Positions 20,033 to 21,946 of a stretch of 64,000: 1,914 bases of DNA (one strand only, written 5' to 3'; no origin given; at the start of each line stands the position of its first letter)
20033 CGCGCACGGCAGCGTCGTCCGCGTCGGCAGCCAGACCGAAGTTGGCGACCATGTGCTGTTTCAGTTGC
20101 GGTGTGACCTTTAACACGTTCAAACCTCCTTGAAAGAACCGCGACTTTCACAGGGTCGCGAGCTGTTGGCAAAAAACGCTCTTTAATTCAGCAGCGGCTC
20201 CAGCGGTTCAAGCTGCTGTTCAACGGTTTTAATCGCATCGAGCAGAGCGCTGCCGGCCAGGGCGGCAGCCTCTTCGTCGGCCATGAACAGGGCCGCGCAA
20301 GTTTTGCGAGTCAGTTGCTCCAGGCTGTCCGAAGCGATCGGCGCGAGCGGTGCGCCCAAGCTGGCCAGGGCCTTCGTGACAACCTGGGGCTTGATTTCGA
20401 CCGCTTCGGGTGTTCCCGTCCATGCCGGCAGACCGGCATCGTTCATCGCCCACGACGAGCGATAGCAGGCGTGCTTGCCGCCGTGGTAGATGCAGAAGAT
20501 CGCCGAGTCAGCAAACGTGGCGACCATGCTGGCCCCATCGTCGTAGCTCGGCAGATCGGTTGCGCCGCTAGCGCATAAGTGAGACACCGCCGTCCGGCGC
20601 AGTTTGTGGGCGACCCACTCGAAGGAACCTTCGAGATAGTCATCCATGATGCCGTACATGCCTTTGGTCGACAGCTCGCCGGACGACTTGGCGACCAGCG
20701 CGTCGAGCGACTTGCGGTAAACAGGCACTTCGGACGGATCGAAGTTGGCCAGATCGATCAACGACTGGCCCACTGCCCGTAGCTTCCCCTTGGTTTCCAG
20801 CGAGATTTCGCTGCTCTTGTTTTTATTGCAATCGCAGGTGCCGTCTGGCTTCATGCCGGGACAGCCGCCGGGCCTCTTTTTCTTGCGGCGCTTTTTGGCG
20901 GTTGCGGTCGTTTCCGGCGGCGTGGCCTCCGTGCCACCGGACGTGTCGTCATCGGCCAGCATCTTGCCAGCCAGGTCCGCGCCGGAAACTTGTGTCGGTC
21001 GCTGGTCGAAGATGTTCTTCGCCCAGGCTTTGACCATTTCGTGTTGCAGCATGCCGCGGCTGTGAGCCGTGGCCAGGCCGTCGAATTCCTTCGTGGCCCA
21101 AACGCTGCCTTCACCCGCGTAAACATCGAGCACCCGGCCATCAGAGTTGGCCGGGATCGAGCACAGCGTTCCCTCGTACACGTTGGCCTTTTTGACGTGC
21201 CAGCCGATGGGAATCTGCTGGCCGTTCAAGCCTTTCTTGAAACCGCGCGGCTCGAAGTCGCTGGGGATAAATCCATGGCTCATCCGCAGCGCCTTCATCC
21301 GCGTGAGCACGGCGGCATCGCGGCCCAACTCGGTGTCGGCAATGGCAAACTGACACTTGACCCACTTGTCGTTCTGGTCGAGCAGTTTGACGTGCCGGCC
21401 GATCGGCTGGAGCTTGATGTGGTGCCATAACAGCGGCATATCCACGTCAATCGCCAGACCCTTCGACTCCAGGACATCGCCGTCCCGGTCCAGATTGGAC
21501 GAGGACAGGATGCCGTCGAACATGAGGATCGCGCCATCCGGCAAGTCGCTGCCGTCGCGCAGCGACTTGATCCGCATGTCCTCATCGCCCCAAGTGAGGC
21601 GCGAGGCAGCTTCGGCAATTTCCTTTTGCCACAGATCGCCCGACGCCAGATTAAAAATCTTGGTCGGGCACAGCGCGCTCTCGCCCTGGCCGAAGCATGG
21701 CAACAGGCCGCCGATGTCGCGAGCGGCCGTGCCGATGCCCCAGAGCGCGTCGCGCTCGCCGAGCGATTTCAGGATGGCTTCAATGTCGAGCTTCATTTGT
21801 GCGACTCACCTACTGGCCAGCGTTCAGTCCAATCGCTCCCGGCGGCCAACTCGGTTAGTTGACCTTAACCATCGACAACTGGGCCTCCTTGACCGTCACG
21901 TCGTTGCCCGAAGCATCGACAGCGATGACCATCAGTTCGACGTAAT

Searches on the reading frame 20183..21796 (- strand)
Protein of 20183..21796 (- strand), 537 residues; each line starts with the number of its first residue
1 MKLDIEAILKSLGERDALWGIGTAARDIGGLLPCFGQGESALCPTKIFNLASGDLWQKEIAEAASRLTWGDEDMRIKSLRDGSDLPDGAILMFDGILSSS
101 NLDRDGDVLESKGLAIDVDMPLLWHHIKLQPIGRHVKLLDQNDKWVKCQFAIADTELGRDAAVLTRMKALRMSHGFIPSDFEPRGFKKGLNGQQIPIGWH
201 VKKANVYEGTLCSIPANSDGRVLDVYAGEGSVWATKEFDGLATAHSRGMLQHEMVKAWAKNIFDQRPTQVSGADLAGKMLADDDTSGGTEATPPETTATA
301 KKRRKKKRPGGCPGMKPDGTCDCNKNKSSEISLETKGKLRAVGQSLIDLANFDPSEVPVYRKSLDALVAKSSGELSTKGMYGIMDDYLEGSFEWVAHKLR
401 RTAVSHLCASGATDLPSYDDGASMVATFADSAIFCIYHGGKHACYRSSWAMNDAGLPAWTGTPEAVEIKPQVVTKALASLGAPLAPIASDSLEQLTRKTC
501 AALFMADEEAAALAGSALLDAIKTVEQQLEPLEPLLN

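Call 10: search_protein_families(library=pfam, max_evalue=0.01, proteins=[window:20183-21796:-])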
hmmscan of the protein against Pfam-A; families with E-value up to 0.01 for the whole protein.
window:20183-21796:- (537 aa): 1 family
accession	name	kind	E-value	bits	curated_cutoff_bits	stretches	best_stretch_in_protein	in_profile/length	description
PF04586.22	Peptidase_S78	-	2.2e-05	25.1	21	1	118-222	50-152/165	Caudovirus prohead serine protease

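Call 11: search_protein_families(library=phrogs, max_evalue=0.01, proteins=[window:20183-21796:-])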
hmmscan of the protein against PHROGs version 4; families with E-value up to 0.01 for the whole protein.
window:20183-21796:- (537 aa): 4 families
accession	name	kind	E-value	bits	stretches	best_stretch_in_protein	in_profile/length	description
phrog_80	-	head and packaging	2.2e-11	44.7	1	91-225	236-378/607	head maturation protease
phrog_30146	-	unknown function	1.3e-05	26.1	1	94-135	23-64/79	-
phrog_617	-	head and packaging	2.4e-05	24.4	1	95-221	30-157/626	major head protein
phrog_13361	-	unknown function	6.7e-05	23.8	1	94-134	23-63/132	-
